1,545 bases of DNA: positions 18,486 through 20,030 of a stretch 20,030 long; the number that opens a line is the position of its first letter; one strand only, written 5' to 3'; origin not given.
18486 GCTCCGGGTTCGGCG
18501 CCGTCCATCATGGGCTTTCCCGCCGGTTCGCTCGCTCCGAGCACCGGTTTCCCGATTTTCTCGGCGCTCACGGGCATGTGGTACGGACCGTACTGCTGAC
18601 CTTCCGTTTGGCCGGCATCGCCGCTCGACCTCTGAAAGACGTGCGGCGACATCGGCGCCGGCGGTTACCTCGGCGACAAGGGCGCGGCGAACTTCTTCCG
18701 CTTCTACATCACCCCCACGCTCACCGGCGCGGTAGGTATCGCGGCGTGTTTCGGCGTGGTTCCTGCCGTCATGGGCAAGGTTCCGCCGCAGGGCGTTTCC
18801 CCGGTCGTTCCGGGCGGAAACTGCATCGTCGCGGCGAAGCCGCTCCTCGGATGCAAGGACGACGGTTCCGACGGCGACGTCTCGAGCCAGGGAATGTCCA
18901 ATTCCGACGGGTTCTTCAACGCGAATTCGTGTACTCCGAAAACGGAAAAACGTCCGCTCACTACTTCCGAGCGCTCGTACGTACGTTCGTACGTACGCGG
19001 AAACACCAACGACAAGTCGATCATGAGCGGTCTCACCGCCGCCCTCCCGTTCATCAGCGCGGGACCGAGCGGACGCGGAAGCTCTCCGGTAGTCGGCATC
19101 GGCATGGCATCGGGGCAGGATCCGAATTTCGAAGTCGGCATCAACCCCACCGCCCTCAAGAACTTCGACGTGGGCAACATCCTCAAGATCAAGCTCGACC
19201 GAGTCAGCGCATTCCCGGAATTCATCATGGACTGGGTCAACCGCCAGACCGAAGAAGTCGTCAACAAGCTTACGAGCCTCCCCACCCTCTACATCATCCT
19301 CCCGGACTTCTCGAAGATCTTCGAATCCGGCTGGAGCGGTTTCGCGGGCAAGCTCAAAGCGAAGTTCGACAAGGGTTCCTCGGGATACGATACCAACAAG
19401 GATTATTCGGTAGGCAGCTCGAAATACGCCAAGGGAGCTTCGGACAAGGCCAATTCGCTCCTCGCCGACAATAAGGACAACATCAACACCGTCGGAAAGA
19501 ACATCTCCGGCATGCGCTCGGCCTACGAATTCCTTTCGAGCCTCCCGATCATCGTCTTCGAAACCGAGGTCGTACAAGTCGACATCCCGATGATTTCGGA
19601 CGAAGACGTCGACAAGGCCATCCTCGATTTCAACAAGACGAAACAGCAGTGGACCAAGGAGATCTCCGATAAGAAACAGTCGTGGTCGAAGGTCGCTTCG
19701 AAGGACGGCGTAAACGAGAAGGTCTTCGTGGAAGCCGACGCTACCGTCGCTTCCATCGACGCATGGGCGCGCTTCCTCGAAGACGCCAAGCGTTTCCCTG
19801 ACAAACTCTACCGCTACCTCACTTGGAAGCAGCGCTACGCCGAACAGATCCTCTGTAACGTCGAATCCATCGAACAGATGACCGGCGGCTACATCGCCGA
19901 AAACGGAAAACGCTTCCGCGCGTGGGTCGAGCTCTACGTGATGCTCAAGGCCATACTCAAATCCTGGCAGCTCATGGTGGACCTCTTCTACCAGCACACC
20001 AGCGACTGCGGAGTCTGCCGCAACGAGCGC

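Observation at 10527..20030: One giant (>3168 aa, still open) surface protein reconstructed from four standard-code fragments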

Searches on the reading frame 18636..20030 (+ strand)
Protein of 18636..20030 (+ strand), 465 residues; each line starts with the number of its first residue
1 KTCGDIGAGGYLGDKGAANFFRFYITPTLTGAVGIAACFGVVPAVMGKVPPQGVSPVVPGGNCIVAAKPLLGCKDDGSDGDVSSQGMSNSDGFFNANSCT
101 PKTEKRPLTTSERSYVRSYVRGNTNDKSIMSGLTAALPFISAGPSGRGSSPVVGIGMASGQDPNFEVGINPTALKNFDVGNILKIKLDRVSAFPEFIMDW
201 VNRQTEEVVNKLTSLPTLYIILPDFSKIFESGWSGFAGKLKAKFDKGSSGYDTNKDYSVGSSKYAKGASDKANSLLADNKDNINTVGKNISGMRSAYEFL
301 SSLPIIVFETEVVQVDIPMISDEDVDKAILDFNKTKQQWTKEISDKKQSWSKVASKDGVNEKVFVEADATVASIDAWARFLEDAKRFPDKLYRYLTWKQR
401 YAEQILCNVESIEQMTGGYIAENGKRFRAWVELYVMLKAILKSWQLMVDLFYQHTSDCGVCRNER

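Call 64: find_homologous_proteins(query=window:18636-20030:+, max_evalue=0.001)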
Query window:18636-20030:+ (465 aa): 41 proteins with E <= 0.001 among 5759 candidates.
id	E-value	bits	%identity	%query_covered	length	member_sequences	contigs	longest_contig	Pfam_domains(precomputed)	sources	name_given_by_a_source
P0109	1.1e-182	626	84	71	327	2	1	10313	-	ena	-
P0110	5.6e-141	489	81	57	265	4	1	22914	-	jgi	jgi:hypothetical protein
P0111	1.9e-112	394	46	93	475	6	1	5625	-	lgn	-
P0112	3.7e-108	380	44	86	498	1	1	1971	-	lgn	-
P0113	1.1e-106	376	47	80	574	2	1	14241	-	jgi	-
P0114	9.0e-105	369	48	77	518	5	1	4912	-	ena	-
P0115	4.4e-90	321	49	62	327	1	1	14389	-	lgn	-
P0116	2.0e-89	319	47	76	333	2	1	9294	-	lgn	-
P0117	2.7e-87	312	49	58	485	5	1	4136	-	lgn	-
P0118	8.3e-86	307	52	58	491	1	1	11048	-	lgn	-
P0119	1.2e-73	267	45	57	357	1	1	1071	-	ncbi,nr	ncbi:MAG: hypothetical protein Q8K26_03740, partial [Candidatus Gracilibacteria bacterium]|nr:hypoth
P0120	3.4e-71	259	47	60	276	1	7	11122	-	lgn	-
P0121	9.5e-71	257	34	95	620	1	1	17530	-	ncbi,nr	ncbi:MAG: hypothetical protein Q9M97_09190 [Candidatus Gracilibacteria bacterium]|nr:hypothetical pr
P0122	1.8e-69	253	44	68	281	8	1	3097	-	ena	-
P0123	9.7e-69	250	51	55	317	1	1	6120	-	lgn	-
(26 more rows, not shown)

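Call 67: search_solved_structures(query=A7, max_evalue=10, show_alignments=1)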
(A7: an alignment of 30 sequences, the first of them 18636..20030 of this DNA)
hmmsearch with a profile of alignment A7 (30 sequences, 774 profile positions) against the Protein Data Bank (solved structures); distinct sequences matched with E-value up to 10: 7.
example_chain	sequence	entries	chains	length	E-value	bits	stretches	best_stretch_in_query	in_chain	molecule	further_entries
6kgx_b8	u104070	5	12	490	0.45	11.8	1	510-531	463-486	LRC2 | Phycobilisome 32.1 kDa linker polypeptide, phycocyanin-associated, rod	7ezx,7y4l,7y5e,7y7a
2osz_A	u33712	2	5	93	0.97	10.7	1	173-228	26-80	Nucleoporin p58/p45 | Nucleoporin Nup58/Nup45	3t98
8k60_D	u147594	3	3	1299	1.9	9.8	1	190-256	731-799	DNA-directed RNA polymerase subunit beta'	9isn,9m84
7vpd_D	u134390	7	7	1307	1.9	9.8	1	190-256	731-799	DNA-directed RNA polymerase subunit beta'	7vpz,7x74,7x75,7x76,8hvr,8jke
1qsd_A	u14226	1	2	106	3.6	8.9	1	292-361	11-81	PROTEIN (BETA-TUBULIN BINDING POST-CHAPERONIN COFACTOR)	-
4tko_B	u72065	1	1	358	6.2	8.1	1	216-348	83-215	EmrA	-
31cj_A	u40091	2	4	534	8.3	7.7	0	620-758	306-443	Aerotaxis receptor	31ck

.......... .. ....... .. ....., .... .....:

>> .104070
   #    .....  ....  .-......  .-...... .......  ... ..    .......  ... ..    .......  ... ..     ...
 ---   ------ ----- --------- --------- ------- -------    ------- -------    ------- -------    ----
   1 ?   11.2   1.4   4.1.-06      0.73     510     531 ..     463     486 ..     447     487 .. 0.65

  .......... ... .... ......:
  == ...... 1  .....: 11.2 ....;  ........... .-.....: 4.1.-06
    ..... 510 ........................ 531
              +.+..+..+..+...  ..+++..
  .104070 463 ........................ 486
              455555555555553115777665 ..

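Call 69: search_protein_families(library=ncbifam, proteins=[window:18636-20030:+], max_evalue=1)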
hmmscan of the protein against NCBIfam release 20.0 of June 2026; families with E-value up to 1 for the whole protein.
window:18636-20030:+ (465 aa): 0 families

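Call 78: search_protein_representatives(alignment_id=A7)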
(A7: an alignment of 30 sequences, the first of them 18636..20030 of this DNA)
Query: 30 sequences, 774 profile positions. Proteins with E-value up to 0.001 (for the whole library): 658; up to 1e-10: 535; up to 1e-30: 359. The best 150 are listed.
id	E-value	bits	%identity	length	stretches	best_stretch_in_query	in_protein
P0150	0.0e+00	1055.0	-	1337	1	2-680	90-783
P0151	0.0e+00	1044.7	-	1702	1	2-670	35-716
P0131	4.4e-284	961.0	-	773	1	73-759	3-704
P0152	2.6e-250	849.3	-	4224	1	2-764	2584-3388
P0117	9.3e-244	827.7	-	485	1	168-643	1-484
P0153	3.8e-233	792.6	-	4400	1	2-672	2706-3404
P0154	7.6e-231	785.0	-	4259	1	2-764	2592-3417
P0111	6.9e-227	771.9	-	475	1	12-505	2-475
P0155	1.1e-225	767.9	-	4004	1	2-765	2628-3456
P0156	4.3e-225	765.9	-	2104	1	2-722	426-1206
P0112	7.3e-217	738.7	-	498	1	39-492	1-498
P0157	6.2e-210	715.8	-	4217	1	2-765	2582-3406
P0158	2.6e-208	710.4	-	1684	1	2-763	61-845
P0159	1.4e-204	698.1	-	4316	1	2-658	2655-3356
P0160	1.9e-204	697.7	-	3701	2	243-682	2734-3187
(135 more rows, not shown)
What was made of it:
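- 18324..20030 (+): Conserved C-terminal module, cut by the window edge (aa ~2600-3168). It has a Gly/Pro/Cys-rich part, long helices and a CxxCxNER motif. In orthologues it continues with FPKWPDI and an (LPx)n proline-rich stretch. Every listed hit longer than about 3,000 aa (3,175-6,066 aa) carries the module roughly two-thirds along; shorter hits are fragments (call 78).
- The C-module profile finds 658 clusters, all in giant proteins or fragments of them (call 78).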

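Call 88: find_related_loci(query=window:18636-20030:+, collection=metagenome_contigs, flank=8000)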
Query window:18636-20030:+ (465 aa) in metagenome_contigs; peptide patterns used: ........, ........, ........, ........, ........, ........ (x = any residue, [..] = any of these).
92 stretches matched a pattern; 2 encode a relative of the query (tblastn E <= 1e-3); 2 distinct loci.
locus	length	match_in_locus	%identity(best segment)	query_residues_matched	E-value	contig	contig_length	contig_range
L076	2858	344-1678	38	2-465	1e-89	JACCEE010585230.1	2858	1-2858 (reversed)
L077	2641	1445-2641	31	5-394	3e-41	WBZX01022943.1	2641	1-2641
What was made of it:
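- Tried and rejected: The protein-guided metagenome scan returned only two short, distant contigs (call 88).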

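Call 89: find_encoding_contigs(protein=P0110, flank=10000, max_places=1)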
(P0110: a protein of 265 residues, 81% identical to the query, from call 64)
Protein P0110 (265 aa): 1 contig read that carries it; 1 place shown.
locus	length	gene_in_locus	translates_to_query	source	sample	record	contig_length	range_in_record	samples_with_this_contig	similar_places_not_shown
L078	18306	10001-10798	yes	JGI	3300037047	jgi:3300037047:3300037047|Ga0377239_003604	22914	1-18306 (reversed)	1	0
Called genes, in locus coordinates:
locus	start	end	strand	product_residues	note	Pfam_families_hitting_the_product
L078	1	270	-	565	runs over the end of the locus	PF01411:tRNA-synt_2c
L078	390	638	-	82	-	-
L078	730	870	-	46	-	PF02604:PhdYeFM_antitox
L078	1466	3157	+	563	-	-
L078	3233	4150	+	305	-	-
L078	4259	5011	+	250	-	-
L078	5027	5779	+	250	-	-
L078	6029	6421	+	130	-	-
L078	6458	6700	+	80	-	-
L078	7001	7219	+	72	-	-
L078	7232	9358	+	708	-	PF13517:FG-GAP_3 (weak)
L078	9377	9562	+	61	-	-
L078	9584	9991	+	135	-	-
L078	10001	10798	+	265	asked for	-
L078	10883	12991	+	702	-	-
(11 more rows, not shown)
